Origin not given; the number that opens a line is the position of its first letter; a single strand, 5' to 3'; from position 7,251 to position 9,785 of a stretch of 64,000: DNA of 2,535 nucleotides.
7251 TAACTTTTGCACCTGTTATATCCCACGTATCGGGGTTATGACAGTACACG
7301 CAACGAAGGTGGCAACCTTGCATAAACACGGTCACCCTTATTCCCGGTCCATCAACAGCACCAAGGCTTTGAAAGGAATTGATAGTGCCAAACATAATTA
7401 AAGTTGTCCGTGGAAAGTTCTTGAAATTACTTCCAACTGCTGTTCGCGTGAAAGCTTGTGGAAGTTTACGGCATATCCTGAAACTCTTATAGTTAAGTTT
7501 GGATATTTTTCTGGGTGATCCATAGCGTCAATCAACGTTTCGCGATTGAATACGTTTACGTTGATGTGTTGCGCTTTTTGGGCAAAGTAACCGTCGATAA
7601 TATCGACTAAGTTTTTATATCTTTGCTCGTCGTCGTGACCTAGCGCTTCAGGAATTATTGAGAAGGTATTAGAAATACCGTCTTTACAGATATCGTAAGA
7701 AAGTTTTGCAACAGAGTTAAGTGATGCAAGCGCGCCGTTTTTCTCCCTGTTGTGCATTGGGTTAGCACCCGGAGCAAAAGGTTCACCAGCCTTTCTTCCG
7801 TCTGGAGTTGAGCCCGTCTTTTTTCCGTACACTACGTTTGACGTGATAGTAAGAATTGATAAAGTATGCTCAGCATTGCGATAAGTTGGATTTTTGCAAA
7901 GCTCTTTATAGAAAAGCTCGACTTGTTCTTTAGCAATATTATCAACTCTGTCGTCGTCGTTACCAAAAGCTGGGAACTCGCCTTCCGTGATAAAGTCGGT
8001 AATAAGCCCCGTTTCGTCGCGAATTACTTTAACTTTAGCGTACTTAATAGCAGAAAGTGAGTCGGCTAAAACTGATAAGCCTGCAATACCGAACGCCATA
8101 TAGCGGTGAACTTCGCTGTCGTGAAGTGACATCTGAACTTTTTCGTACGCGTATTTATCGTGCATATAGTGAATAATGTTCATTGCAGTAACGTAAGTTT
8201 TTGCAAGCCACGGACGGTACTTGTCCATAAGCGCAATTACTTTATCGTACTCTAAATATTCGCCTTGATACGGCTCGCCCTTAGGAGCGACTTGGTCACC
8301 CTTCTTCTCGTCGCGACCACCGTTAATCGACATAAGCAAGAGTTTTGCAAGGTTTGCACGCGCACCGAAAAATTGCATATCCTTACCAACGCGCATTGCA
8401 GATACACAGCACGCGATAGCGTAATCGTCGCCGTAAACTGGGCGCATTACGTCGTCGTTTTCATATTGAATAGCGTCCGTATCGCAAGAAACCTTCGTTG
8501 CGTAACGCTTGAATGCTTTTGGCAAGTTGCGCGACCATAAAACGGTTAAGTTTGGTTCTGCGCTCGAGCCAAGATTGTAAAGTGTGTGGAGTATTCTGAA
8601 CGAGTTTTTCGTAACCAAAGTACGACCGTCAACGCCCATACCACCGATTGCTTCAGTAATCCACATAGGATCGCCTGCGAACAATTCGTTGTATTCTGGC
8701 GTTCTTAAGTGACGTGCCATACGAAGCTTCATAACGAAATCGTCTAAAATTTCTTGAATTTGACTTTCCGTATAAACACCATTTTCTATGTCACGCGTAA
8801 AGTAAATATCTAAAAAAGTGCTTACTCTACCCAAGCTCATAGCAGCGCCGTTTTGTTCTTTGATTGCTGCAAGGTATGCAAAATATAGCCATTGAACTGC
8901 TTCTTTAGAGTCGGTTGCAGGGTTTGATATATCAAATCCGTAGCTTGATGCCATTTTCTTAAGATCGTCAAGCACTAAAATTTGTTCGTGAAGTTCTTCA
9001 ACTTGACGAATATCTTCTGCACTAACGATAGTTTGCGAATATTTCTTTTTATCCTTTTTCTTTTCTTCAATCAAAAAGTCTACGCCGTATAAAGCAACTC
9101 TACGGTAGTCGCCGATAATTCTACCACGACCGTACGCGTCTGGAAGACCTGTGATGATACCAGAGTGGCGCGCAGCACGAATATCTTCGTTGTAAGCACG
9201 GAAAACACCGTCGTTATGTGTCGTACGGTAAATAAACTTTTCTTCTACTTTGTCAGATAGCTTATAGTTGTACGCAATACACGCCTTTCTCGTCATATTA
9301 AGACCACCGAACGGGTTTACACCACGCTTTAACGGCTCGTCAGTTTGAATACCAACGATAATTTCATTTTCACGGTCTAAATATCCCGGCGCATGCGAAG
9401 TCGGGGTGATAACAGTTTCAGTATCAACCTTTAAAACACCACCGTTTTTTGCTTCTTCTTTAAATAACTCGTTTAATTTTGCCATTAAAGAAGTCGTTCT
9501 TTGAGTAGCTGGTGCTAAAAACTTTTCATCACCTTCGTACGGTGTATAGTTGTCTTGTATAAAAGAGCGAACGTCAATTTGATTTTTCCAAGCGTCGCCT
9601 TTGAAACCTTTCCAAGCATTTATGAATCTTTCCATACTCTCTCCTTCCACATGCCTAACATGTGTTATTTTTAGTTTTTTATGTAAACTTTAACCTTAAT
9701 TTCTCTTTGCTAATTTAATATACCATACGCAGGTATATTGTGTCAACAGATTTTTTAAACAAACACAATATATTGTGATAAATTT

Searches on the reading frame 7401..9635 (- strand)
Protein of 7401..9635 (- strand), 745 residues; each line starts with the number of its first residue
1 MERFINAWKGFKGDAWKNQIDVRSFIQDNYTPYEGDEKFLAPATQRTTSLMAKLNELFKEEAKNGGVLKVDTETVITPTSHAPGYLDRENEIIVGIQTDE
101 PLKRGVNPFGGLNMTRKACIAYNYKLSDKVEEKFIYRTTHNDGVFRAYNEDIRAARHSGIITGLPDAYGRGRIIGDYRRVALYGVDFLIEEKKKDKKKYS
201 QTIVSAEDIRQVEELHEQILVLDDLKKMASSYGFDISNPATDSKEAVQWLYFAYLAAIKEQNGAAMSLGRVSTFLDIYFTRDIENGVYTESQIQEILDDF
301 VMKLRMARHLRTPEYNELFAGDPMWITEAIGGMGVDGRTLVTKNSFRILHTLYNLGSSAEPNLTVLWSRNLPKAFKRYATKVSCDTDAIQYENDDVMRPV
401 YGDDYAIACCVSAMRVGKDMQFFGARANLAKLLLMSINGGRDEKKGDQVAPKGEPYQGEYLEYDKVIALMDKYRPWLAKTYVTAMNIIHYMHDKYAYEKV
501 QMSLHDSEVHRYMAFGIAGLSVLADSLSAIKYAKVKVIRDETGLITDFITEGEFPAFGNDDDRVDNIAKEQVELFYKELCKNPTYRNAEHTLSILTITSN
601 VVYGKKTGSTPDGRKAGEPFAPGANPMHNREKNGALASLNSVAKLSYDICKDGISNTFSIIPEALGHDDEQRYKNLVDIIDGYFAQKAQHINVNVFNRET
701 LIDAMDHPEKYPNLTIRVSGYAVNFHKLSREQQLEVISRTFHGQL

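Call 68: find_related_loci(query=window:7401-9635:-, collection=genome_contigs, flank=1000)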
Query seq(745 aa) (745 aa) in genome_contigs; peptide patterns used: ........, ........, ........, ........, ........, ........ (x = any residue, [..] = any of these).
600 stretches matched a pattern (row limit reached: there are more); 546 encode a relative of the query (tblastn E <= 1e-3); the best 80 are kept; 80 distinct loci.
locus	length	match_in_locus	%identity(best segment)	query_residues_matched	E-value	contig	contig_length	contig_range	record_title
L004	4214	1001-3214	79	8-745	0e+0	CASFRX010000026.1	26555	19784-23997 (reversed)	uncultured Oscillospiraceae bacterium isolate SI.O41.metabat-bins.39 genome assembly, contig: SI.O41.metabat-bins.39.fa_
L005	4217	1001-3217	78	7-745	0e+0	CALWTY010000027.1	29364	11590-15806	MAG: uncultured Clostridia bacterium isolate BRZ_CP__bin94 genome assembly, contig: BRZ_CP__NODE_2249_length_29364_cov_5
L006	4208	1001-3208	78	7-742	0e+0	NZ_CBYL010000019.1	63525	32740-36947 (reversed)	Faecalispora jeddahensis strain JCD, whole genome shotgun sequence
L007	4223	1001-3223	78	4-742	0e+0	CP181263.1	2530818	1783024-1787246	MAG: Eubacteriales bacterium isolate UW_FK_CAPRO1_1 chromosome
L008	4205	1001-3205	79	8-742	0e+0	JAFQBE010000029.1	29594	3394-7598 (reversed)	MAG: Clostridia bacterium isolate RGIG1660 Goat_Cecum-1__c1161, whole genome shotgun sequence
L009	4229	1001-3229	77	2-742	0e+0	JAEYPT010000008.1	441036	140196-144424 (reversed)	MAG: Bacillota bacterium isolate OH_CBB_208 k127_2152154, whole genome shotgun sequence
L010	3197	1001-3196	77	8-739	0e+0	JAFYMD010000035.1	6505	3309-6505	MAG: Clostridia bacterium isolate RGIG7216 Water_buffalos_Cecum-1__c133447, whole genome shotgun sequence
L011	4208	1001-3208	77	7-742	0e+0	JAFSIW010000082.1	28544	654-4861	MAG: Clostridia bacterium isolate RGIG3183 Goat_Rectum.Co__c2785082, whole genome shotgun sequence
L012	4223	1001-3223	77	4-742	0e+0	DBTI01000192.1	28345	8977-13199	MAG TPA_asm: Ruminococcaceae bacterium UBA1320 UBA1320_contig_63684, whole genome shotgun sequence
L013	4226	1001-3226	77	1-742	0e+0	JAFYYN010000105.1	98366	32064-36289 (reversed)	MAG: Lachnospiraceae bacterium isolate RGIG7538 Water_buffalos_Omasum-1__c311357, whole genome shotgun sequence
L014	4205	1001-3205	76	8-742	0e+0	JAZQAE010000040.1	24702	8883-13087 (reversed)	MAG: Eubacteriales bacterium isolate T1900044643_TS20190109.MAGScoT_cleanbin_000009 SGB_1301_k141_896726, whole genome s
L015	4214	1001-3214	77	8-745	0e+0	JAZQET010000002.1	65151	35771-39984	MAG: Eubacteriales bacterium isolate T1900044633_TS20190099.MAGScoT_cleanbin_000067 SGB_1100_k141_602009, whole genome s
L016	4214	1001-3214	77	8-745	0e+0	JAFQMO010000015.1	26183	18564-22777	MAG: Clostridia bacterium isolate RGIG1956 Goat_Cecum.Co__c279845, whole genome shotgun sequence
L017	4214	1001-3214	75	8-745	0e+0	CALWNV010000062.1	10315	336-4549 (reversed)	MAG: uncultured Clostridia bacterium isolate BRZ_P__bin18 genome assembly, contig: BRZ_P__NODE_6335_length_10315_cov_4.0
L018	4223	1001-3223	75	5-745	0e+0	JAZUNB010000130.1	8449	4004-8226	MAG: Eubacteriales bacterium isolate T1900044890_TS20190356.MAGScoT_cleanbin_000005 SGB_3251_k141_1243382, whole genome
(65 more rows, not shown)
